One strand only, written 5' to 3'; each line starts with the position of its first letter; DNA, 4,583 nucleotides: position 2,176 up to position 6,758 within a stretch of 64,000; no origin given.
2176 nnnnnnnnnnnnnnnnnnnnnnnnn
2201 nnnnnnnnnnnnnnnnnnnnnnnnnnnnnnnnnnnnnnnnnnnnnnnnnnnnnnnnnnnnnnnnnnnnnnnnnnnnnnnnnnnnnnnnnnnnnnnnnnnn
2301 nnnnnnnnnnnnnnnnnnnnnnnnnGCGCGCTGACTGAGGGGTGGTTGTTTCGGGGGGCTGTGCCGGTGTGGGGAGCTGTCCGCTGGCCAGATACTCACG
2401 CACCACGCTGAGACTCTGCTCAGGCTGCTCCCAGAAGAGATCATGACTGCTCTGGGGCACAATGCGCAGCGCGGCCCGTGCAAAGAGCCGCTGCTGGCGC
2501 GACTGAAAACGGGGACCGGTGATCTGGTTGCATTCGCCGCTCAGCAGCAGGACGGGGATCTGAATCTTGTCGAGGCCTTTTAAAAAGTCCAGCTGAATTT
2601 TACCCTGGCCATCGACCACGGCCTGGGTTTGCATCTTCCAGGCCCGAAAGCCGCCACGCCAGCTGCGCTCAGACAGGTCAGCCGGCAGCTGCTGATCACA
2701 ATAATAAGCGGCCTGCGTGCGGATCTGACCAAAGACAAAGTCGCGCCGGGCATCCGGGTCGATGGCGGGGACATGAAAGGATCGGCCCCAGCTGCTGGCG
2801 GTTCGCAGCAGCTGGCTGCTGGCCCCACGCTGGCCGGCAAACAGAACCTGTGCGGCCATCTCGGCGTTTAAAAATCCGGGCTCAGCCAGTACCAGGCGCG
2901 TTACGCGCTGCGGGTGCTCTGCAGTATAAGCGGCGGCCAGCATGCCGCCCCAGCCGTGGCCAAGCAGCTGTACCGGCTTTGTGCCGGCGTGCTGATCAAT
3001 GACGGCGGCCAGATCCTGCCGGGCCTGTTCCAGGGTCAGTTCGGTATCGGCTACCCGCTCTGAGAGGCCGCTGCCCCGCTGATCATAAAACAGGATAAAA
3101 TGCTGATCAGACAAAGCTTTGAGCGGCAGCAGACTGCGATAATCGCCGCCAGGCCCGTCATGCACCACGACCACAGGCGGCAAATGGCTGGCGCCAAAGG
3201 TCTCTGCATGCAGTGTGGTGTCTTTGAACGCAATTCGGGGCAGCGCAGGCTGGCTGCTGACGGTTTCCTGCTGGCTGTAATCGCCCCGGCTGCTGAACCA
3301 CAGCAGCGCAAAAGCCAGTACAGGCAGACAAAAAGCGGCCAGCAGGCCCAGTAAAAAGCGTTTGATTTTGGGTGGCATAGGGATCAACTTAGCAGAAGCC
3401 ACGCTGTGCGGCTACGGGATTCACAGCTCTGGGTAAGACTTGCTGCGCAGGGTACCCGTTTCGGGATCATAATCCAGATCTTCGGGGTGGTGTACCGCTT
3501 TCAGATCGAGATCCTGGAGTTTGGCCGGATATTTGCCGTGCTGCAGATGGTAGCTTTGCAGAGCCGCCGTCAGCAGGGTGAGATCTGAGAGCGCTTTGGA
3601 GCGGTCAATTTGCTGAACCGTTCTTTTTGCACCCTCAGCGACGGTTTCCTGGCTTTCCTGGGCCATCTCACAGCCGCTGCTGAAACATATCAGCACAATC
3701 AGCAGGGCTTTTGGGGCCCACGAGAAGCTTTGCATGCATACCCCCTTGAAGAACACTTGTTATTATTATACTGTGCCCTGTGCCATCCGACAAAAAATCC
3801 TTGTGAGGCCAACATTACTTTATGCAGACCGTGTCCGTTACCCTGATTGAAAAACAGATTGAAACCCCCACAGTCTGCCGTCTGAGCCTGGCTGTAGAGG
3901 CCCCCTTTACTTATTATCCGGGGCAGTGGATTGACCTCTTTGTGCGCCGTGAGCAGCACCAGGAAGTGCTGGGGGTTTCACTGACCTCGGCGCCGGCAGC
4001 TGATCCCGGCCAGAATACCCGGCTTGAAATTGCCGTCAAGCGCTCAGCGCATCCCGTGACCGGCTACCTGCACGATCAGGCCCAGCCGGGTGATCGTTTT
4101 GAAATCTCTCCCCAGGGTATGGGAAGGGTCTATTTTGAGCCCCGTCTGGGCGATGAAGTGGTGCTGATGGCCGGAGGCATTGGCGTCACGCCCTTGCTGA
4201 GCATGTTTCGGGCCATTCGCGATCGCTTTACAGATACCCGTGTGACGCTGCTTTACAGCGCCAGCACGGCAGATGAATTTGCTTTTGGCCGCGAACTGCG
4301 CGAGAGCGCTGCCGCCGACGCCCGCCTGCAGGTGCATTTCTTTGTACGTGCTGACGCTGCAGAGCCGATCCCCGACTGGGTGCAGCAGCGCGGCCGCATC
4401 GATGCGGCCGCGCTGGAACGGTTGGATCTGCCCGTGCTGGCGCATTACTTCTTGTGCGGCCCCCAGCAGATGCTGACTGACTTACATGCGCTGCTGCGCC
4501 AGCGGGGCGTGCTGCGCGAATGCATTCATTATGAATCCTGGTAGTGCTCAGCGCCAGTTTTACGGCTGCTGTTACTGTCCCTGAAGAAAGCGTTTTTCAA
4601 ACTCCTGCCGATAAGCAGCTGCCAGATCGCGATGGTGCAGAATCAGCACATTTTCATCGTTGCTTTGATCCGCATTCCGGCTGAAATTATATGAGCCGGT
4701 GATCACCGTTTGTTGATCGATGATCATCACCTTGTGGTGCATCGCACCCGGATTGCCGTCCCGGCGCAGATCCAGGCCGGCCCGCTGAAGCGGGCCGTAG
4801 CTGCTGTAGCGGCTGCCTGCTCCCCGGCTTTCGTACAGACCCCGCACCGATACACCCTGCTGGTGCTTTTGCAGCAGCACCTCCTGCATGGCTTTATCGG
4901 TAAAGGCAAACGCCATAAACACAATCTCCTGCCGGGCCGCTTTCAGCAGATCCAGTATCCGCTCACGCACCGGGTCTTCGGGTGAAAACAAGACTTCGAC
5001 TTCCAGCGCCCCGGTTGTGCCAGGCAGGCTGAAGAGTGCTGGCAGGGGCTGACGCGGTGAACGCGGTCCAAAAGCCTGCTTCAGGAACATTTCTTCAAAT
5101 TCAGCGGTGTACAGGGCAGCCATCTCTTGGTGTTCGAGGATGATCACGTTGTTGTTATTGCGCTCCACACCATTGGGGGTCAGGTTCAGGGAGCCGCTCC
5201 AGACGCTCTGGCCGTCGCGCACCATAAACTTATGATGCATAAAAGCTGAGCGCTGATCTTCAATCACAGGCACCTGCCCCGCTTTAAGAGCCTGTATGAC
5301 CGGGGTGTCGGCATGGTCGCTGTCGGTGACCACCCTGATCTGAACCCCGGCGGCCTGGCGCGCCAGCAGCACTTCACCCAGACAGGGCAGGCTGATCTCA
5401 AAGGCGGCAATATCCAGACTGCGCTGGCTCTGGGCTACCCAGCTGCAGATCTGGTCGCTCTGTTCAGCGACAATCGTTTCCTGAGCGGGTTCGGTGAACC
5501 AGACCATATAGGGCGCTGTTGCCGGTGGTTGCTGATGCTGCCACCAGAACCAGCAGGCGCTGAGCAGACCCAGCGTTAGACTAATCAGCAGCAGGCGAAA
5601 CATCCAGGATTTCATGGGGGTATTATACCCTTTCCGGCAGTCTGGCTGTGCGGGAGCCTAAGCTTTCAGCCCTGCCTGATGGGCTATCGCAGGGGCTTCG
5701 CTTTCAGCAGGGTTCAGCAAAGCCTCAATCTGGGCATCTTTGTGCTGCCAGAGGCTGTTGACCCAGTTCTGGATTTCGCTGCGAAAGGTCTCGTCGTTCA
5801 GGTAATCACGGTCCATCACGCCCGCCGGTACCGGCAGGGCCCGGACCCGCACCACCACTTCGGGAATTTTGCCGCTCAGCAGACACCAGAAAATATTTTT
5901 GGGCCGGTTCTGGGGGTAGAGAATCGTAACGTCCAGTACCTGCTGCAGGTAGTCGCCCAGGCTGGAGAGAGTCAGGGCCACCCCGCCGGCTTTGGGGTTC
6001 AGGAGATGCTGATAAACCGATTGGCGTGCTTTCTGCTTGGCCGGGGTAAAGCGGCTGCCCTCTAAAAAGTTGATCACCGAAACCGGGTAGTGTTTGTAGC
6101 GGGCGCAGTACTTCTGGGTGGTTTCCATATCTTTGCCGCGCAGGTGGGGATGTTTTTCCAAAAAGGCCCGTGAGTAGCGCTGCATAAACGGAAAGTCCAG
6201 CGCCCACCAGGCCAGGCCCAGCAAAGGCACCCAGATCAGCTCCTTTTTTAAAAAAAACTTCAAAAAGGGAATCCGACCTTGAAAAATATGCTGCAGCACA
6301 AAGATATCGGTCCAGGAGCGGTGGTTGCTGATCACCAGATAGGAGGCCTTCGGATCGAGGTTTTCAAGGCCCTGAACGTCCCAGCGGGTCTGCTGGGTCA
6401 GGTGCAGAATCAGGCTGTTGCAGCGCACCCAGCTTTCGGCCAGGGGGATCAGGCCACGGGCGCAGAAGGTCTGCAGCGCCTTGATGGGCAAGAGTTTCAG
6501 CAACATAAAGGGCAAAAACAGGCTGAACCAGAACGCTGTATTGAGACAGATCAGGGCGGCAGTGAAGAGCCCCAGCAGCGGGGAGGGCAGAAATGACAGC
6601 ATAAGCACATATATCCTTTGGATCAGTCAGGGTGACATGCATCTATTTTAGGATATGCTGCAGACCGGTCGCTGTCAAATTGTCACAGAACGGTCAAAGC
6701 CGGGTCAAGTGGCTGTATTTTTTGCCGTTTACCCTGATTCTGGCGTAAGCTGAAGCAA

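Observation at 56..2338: Tandem two-kinase-domain Ser/Thr kinase; the second domain has Arg at the beta3 Lys position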

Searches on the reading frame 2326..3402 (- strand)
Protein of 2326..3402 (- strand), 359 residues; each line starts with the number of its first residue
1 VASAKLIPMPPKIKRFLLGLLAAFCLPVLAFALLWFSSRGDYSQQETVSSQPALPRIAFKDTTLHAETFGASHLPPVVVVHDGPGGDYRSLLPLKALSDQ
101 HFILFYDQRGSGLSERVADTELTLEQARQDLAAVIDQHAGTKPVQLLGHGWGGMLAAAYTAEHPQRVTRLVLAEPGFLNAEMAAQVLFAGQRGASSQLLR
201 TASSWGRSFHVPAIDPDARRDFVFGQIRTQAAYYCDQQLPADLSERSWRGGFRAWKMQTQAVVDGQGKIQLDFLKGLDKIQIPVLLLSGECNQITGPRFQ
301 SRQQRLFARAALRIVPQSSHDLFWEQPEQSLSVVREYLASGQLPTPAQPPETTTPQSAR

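Call 58: search_protein_families(library=pfam, proteins=[window:2326-3402:-], max_evalue=0.001)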
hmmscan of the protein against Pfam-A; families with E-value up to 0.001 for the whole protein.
window:2326-3402:- (359 aa): 4 families
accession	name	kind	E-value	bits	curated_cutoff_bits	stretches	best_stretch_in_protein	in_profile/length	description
PF00561.26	Abhydrolase_1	-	6.1e-22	78.9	25.8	1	75-327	1-245/245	alpha/beta hydrolase fold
PF12146.15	Hydrolase_4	-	2.1e-16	60.4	27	1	103-326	34-238/239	Serine aminopeptidase, S33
PF12697.13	Abhydrolase_6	-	4.7e-16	60.5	26.3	1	77-329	1-213/217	Alpha/beta hydrolase family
PF08386.16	Abhydrolase_4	-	0.00019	21.9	21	1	280-346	33-99/103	TAP-like protein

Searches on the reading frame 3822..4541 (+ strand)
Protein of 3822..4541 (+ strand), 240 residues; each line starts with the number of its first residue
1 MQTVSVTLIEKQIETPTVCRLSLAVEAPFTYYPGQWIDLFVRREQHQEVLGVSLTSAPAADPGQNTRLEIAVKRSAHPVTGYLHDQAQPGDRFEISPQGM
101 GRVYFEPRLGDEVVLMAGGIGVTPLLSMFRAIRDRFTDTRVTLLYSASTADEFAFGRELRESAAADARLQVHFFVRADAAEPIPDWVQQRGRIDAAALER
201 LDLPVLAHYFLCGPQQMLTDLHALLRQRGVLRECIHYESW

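Call 58: search_protein_families(library=pfam, proteins=[window:3822-4541:+], max_evalue=0.001)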
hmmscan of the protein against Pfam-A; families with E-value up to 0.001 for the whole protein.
window:3822-4541:+ (240 aa): 2 families
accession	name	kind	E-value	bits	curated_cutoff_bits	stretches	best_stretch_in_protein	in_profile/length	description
PF00175.26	NAD_binding_1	-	1.1e-12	48.9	22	1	115-221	1-107/109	Oxidoreductase NAD-binding domain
PF08030.17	NAD_binding_6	-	0.00051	20.6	22.2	0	111-137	2-28/156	Ferric reductase NAD binding domain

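Call 62: find_encoding_contigs(protein=window:3822-4541:+, flank=10000, max_places=3)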
Protein window:3822-4541:+ (240 aa): no gene with exactly this product is on record in the collection.

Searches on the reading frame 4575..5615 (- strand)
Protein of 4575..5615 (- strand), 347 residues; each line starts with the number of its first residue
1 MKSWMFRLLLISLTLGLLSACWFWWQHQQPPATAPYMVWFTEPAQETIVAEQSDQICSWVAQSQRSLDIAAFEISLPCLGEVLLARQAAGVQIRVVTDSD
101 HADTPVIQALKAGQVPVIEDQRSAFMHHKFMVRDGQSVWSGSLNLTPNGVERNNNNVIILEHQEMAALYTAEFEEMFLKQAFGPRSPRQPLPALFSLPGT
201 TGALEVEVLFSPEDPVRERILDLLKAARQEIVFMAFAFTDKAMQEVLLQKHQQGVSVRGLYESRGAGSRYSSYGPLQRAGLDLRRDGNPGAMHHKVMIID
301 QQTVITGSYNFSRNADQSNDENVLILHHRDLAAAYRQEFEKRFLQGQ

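Call 58: search_protein_families(library=pfam, proteins=[window:4575-5615:-], max_evalue=0.001)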
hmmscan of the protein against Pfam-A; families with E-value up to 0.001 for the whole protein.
window:4575-5615:- (347 aa): 3 families
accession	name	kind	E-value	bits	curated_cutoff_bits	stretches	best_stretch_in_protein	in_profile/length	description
PF13091.12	PLDc_2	-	8.9e-48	161.9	27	2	220-341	1-130/132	PLD-like domain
PF07894.18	SACK1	-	3e-10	40.6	21.4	1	289-343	216-269/274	Scaffolding anchor of CK1 domain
PF00614.28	PLDc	-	1.8e-05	25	21.9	0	289-314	2-27/28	Phospholipase D Active site motif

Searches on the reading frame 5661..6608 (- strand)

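Call 58: search_protein_families(library=pfam, proteins=[window:5661-6608:-], max_evalue=0.001)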
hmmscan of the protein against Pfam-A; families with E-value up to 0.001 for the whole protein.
window:5661-6608:- (316 aa): 1 family
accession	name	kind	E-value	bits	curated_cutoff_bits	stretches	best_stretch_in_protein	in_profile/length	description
PF01553.26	Acyltransferase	-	8.6e-15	55.2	23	1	77-223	3-123/132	Acyltransferase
